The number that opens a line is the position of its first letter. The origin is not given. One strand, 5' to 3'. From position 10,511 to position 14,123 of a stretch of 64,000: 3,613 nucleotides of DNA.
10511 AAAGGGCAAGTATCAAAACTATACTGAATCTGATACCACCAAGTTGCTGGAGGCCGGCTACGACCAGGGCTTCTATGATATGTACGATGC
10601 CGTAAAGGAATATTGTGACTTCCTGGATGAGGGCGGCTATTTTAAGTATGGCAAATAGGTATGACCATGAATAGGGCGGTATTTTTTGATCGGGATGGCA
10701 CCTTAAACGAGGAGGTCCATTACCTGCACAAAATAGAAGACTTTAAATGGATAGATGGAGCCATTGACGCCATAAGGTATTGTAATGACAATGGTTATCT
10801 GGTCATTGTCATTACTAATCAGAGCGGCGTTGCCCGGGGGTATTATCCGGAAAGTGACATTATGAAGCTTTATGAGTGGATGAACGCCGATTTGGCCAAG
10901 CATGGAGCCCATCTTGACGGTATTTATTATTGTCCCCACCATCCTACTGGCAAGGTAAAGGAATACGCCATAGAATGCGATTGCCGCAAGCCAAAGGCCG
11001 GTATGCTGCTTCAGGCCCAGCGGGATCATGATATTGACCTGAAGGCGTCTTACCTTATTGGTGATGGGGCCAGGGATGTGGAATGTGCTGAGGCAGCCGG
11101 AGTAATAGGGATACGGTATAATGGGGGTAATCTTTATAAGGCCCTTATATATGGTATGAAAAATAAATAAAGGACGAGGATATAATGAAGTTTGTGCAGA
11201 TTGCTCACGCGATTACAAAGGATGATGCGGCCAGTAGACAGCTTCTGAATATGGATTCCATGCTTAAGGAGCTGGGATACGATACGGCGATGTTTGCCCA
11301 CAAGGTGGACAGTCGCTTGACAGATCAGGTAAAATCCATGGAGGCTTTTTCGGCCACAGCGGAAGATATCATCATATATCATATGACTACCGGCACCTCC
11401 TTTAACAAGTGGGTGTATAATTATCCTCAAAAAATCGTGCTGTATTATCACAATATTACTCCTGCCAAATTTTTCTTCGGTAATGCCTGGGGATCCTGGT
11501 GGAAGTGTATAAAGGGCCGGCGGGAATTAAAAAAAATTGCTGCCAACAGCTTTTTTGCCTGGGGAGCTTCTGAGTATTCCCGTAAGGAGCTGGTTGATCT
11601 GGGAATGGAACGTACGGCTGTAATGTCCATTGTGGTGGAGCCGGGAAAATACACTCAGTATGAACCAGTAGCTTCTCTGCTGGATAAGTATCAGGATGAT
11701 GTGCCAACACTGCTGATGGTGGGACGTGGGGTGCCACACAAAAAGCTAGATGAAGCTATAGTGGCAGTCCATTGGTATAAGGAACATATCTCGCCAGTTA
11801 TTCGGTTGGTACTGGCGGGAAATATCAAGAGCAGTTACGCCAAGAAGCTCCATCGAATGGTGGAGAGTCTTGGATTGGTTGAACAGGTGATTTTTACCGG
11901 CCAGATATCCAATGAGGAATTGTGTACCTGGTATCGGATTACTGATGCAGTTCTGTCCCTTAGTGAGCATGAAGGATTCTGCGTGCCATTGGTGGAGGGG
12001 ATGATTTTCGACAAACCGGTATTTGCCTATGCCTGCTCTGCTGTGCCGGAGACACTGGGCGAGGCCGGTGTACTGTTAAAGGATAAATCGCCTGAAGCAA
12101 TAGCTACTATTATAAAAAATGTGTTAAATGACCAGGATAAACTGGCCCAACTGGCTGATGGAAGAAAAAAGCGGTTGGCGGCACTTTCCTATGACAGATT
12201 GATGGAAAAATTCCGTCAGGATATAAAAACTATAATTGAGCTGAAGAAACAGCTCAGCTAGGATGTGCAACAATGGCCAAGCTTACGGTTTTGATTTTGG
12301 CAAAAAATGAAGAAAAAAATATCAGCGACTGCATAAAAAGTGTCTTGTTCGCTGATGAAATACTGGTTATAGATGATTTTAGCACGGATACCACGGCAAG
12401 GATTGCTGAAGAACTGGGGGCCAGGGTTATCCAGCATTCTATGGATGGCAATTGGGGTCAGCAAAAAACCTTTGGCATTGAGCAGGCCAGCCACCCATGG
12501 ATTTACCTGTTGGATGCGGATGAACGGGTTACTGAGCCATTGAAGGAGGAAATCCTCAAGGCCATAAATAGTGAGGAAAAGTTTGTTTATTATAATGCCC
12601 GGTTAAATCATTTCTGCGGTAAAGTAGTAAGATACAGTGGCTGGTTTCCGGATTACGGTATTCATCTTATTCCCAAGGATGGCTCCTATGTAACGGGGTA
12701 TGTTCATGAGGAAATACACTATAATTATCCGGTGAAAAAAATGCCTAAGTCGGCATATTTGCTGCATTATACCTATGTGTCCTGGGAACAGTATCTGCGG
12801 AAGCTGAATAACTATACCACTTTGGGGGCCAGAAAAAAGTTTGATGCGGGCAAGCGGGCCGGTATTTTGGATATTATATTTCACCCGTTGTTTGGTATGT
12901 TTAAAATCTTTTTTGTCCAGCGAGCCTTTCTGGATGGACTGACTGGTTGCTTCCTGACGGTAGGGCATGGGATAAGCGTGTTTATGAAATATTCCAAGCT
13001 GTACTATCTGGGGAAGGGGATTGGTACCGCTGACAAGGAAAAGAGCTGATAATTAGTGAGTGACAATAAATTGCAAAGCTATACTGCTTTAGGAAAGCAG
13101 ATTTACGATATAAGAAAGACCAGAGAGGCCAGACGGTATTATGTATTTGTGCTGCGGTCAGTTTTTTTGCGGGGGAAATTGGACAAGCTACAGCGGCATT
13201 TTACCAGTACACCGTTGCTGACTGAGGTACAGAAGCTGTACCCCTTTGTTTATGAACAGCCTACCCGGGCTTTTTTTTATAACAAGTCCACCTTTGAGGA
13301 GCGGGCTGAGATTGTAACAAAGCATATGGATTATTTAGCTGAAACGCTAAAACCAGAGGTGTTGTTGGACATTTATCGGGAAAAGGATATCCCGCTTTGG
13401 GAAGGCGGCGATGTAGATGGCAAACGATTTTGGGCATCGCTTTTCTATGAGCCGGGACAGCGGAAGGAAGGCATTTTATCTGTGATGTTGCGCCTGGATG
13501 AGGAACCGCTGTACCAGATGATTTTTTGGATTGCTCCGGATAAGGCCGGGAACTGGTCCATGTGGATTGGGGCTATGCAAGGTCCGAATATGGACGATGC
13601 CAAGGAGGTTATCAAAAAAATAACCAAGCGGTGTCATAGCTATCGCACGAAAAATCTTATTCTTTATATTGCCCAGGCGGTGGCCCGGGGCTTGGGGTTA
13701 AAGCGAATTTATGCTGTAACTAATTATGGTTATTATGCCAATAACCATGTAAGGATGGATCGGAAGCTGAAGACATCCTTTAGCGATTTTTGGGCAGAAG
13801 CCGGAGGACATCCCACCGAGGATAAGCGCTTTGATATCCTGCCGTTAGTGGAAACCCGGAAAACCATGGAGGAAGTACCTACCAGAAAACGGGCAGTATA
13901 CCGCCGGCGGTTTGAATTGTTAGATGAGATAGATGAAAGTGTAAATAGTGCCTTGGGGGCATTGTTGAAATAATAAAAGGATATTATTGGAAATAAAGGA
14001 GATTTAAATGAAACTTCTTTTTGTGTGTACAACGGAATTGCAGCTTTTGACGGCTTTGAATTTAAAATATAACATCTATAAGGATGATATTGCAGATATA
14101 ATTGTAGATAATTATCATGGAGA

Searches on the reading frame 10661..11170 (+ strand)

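Call 9: search_protein_families(library=pfam, proteins=[window:10661-11170:+], max_evalue=0.00001)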
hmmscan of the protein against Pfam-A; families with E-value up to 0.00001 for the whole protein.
window:10661-11170:+ (169 aa): 5 families
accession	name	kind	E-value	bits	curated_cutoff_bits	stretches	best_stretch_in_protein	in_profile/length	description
PF08645.17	PNK3P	-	3.4e-09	37.1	22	1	7-138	3-128/161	Polynucleotide kinase 3 phosphatase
PF13242.12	Hydrolase_like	-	5.7e-09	36.2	22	1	108-156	2-51/75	HAD-hyrolase-like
PF24694.1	LNS2_PITM1-3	-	1.9e-06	28.3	27.7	0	7-142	1-109/124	PITM 1-3, LNS2 domain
PF13419.12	HAD_2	-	7.3e-06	26.7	23.8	0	109-148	134-173/178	Haloacid dehalogenase-like hydrolase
PF00702.32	Hydrolase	-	8.8e-06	26.7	26.4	0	31-147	100-191/191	haloacid dehalogenase-like hydrolase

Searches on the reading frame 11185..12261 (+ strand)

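Call 9: search_protein_families(library=pfam, proteins=[window:11185-12261:+], max_evalue=0.00001)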
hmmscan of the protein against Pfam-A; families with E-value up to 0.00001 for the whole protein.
window:11185-12261:+ (358 aa): 2 families
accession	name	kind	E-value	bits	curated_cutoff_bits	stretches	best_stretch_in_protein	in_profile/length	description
PF00534.26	Glycos_transf_1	-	8.7e-29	100.7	26.4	1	171-329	13-171/172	Glycosyl transferases group 1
PF13692.12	Glyco_trans_1_4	-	1.5e-18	67.9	27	1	174-316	2-142/142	Glycosyl transferases group 1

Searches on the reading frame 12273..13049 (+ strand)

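Call 9: search_protein_families(library=pfam, proteins=[window:12273-13049:+], max_evalue=0.00001)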
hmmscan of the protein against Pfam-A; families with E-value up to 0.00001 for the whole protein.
window:12273-13049:+ (258 aa): 1 family
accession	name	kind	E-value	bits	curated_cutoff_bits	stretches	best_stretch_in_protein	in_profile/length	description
PF00535.33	Glycos_transf_2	-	6.6e-20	72.2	23.3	1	5-119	1-124/168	Glycosyl transferase family 2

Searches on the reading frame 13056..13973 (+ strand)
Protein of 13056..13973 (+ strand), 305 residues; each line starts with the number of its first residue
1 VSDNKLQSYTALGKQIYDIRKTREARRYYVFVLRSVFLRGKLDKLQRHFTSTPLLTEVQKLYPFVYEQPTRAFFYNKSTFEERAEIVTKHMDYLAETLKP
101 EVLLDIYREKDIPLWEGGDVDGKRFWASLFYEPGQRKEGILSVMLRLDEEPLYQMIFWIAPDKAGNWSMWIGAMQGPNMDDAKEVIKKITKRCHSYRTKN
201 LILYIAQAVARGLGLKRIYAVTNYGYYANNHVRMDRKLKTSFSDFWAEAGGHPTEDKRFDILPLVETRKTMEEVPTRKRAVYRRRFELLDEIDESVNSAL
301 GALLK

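Call 9: search_protein_families(library=pfam, proteins=[window:13056-13973:+], max_evalue=0.00001)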
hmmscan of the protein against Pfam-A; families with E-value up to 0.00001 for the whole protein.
window:13056-13973:+ (305 aa): 1 family
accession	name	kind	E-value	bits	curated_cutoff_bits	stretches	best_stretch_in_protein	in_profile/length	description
PF04393.18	DUF535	-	7.8e-77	258.8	27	1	21-297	2-280/281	Protein of unknown function (DUF535)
